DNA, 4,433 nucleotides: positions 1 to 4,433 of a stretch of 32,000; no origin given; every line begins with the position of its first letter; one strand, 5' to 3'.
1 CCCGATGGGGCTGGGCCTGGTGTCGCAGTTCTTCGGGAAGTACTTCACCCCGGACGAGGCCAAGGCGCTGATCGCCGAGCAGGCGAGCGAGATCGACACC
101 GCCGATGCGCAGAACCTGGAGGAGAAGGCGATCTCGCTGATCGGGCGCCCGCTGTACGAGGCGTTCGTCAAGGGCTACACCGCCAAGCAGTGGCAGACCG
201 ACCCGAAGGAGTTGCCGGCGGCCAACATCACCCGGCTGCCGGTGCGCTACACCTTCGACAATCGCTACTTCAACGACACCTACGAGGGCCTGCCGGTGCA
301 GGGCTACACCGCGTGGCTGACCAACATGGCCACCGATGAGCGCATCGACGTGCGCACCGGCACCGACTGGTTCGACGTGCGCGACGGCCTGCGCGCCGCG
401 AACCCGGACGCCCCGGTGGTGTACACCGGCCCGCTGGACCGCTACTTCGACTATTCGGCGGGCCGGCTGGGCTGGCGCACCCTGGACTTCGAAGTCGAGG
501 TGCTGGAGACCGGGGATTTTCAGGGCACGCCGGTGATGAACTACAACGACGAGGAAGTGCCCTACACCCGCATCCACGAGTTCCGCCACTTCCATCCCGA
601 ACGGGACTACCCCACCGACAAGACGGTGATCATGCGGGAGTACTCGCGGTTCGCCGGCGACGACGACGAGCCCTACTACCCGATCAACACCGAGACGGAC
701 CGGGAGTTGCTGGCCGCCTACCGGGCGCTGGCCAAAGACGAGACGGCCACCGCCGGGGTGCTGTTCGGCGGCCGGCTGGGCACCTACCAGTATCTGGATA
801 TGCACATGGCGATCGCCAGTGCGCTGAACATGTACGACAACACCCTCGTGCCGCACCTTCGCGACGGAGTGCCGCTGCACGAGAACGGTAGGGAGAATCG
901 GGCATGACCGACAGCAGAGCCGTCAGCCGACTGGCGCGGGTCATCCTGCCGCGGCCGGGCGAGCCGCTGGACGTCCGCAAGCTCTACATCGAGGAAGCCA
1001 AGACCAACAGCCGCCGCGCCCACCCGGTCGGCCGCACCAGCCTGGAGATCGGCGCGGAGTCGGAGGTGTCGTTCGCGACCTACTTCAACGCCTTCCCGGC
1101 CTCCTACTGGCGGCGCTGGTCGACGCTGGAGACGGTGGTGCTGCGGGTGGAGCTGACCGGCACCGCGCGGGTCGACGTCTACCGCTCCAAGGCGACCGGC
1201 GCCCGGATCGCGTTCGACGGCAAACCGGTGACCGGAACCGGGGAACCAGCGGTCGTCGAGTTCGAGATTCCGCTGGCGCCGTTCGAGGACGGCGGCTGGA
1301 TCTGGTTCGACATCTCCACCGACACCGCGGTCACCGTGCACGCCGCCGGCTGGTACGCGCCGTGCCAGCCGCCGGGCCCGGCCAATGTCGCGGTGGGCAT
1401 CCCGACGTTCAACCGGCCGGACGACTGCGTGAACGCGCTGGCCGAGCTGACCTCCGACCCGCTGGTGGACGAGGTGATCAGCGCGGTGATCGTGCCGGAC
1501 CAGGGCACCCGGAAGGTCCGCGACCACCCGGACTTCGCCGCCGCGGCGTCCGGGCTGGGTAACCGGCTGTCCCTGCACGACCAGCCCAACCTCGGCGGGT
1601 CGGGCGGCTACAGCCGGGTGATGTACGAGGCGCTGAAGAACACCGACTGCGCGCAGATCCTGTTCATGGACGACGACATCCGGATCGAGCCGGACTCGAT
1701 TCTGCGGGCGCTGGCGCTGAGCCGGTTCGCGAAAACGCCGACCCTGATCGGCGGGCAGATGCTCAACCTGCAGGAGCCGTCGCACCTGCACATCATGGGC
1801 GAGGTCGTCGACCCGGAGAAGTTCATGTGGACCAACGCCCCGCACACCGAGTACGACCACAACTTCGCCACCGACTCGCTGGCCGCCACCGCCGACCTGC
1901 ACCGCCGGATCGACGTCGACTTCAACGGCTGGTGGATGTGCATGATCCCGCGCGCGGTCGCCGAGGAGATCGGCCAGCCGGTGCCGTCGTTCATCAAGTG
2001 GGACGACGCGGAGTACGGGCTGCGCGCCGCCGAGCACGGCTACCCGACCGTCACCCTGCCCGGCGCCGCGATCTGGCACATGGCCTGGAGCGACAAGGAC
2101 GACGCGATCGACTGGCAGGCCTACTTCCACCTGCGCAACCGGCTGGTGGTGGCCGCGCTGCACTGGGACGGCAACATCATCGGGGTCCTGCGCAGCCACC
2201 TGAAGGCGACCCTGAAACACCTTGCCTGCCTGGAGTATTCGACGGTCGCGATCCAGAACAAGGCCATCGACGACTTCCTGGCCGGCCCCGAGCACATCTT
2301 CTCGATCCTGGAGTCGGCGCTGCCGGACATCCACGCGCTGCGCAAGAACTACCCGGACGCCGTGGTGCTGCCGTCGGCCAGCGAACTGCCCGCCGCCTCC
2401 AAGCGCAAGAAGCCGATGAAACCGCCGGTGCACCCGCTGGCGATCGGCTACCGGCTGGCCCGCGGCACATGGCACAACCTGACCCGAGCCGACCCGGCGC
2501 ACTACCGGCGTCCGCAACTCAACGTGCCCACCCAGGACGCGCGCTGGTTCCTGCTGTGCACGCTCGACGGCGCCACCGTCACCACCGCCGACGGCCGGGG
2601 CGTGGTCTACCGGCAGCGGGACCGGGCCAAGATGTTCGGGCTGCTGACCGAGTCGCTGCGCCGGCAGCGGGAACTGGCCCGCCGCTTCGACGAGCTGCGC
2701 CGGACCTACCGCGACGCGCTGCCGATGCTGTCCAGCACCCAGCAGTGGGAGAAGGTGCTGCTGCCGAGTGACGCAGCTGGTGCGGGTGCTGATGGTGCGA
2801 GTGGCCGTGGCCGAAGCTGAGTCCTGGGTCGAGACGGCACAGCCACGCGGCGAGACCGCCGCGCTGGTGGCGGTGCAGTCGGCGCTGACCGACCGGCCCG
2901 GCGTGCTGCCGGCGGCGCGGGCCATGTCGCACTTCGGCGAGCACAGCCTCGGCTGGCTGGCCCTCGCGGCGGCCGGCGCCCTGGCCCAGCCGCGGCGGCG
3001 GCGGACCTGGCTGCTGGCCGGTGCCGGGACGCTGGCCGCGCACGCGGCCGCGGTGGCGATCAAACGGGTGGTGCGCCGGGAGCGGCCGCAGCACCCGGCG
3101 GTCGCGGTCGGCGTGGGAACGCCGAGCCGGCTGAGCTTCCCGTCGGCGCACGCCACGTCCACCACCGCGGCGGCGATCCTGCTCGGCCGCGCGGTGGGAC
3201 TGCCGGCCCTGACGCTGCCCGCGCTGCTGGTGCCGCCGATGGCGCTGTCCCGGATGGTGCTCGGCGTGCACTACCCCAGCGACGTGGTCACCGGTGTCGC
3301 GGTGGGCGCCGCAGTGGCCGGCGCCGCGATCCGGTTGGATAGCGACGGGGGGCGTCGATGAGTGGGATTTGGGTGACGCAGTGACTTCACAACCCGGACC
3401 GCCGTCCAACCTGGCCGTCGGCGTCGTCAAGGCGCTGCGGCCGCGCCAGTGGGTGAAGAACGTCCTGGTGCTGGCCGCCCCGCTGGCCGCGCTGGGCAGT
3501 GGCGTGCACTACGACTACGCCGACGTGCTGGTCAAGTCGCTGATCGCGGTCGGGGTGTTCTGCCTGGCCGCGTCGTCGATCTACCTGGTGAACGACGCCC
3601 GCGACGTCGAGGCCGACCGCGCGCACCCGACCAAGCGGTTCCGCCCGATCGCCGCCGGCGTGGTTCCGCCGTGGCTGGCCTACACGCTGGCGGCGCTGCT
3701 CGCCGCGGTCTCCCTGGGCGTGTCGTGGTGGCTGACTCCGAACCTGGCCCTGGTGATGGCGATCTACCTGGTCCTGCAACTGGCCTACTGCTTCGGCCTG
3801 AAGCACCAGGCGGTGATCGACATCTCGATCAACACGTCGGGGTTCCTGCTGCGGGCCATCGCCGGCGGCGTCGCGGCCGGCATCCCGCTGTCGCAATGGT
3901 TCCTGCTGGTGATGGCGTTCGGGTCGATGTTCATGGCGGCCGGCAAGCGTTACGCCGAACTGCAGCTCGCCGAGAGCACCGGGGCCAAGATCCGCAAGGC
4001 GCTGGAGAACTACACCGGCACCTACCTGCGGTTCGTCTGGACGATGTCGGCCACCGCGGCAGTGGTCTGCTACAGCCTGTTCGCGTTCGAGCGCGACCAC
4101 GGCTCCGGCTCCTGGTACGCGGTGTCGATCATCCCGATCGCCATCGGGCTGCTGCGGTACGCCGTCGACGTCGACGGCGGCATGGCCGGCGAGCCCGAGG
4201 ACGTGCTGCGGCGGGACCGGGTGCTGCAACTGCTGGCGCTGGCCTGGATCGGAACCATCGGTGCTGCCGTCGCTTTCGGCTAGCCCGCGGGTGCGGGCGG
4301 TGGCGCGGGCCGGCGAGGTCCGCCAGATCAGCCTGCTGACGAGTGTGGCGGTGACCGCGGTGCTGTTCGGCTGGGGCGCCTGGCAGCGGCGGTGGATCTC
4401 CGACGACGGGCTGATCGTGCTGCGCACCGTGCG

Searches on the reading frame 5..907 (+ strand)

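Call 92: search_protein_families(library=pfam, proteins=[window:5-907:+], max_evalue=0.00001)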
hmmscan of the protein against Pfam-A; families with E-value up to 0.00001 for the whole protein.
window:5-907:+ (300 aa): 1 family
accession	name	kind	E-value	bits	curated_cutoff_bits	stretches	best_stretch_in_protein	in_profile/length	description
PF03275.19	GLF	-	5.5e-82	274.8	26.3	1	53-263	1-203/203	UDP-galactopyranose mutase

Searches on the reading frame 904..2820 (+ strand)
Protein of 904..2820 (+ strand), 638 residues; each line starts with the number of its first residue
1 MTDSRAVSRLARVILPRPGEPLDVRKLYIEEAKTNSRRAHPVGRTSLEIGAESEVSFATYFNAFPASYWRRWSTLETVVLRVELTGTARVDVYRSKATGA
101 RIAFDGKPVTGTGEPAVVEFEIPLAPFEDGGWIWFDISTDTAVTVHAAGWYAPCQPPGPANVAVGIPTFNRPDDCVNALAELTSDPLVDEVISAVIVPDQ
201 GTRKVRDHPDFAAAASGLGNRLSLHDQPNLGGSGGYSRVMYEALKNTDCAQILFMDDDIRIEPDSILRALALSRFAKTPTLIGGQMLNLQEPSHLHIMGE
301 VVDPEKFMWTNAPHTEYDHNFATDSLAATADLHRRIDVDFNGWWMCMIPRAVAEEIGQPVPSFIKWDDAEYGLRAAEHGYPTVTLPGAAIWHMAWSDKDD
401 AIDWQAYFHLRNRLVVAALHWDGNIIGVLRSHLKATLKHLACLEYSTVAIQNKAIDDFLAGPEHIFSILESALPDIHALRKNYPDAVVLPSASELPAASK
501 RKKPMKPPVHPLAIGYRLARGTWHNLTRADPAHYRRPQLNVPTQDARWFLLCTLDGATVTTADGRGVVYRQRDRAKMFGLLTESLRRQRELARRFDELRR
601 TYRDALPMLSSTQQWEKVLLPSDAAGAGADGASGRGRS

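Call 92: search_protein_families(library=pfam, proteins=[window:904-2820:+], max_evalue=0.00001)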
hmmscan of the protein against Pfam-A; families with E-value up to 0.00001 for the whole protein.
window:904-2820:+ (638 aa): 3 families
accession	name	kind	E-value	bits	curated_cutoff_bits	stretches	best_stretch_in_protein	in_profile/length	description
PF19320.4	GlfT2_domain3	-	6e-86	287.6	27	1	429-619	2-195/197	Galactofuranosyltransferase-2, domain 3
PF17994.7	Glft2_N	-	6.3e-64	214.6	26.1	1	10-153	1-140/140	Galactofuranosyltransferase 2 N-terminal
PF13641.12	Glyco_tranf_2_3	-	2.7e-17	64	27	1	160-413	2-226/230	Glycosyltransferase like family 2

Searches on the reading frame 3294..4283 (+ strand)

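Call 92: search_protein_families(library=pfam, proteins=[window:3294-4283:+], max_evalue=0.00001)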
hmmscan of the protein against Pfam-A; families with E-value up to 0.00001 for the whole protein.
window:3294-4283:+ (329 aa): 1 family
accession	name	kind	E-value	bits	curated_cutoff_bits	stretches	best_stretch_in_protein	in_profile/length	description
PF01040.23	UbiA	-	1.5e-20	74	34.2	1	65-293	9-232/250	UbiA prenyltransferase family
